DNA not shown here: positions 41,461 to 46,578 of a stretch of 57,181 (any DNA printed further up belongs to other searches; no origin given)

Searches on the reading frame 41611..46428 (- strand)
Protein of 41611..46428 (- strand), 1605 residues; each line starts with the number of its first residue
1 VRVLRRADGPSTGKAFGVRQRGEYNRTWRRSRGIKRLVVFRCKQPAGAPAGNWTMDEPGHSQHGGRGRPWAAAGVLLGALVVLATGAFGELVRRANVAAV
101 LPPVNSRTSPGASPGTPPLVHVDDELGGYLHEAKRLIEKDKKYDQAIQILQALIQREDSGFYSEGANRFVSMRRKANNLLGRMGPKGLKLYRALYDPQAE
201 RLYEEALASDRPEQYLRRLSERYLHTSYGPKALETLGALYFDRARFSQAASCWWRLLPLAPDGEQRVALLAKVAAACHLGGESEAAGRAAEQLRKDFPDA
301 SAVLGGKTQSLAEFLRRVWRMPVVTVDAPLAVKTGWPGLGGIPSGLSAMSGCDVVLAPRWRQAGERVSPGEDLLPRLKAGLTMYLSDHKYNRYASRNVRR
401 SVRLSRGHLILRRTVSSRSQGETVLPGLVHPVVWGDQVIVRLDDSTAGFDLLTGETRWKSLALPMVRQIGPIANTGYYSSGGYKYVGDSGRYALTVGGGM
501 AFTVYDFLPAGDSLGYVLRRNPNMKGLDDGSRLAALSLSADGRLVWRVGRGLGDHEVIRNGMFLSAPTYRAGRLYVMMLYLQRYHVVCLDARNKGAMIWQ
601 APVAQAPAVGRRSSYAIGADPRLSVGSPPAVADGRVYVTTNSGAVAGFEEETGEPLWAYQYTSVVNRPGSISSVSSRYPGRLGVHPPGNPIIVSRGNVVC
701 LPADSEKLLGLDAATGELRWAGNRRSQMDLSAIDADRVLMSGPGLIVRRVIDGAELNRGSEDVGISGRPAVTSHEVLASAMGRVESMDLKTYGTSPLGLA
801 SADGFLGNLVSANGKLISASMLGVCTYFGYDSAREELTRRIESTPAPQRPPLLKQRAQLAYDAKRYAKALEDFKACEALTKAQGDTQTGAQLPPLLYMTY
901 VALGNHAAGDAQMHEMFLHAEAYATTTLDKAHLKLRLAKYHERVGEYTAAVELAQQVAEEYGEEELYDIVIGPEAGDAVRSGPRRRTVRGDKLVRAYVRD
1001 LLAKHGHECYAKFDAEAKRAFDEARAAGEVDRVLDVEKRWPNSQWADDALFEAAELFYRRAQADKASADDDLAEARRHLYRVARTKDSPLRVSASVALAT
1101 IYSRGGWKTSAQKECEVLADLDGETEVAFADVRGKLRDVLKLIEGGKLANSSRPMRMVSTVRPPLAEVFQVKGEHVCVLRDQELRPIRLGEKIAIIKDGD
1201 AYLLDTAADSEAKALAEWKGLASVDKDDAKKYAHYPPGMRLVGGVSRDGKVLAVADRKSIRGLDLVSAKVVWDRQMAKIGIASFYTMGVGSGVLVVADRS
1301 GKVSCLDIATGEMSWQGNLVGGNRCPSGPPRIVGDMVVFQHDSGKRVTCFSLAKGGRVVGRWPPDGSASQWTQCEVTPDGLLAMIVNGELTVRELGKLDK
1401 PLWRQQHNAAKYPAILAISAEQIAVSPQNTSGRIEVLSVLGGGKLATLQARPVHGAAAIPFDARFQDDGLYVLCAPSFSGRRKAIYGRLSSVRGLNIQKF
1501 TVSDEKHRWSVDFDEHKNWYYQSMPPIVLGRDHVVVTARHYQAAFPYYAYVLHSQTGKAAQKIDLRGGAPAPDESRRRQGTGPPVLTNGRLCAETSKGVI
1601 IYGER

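Call 19: search_protein_families(library=pfam, proteins=[window:41611-46428:-], max_evalue=0.001)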
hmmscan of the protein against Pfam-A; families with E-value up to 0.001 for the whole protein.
window:41611-46428:- (1605 aa): 3 families
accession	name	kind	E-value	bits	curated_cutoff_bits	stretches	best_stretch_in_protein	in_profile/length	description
PF13360.13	PQQ_2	-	5.5e-31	108.5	27.6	2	536-725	8-147/233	Outer membrane protein assembly factor BamB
PF13570.13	Beta-prop_ACSF4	-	3.1e-06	27.3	133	0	1258-1323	113-174/329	Beta-alanine-activating enzyme, beta-propeller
PF01011.28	PQQ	-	1.7e-05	24.2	26.7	1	623-753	47-176/595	Glucose/ethanol/alcohol dehydrogenase, beta-propeller domain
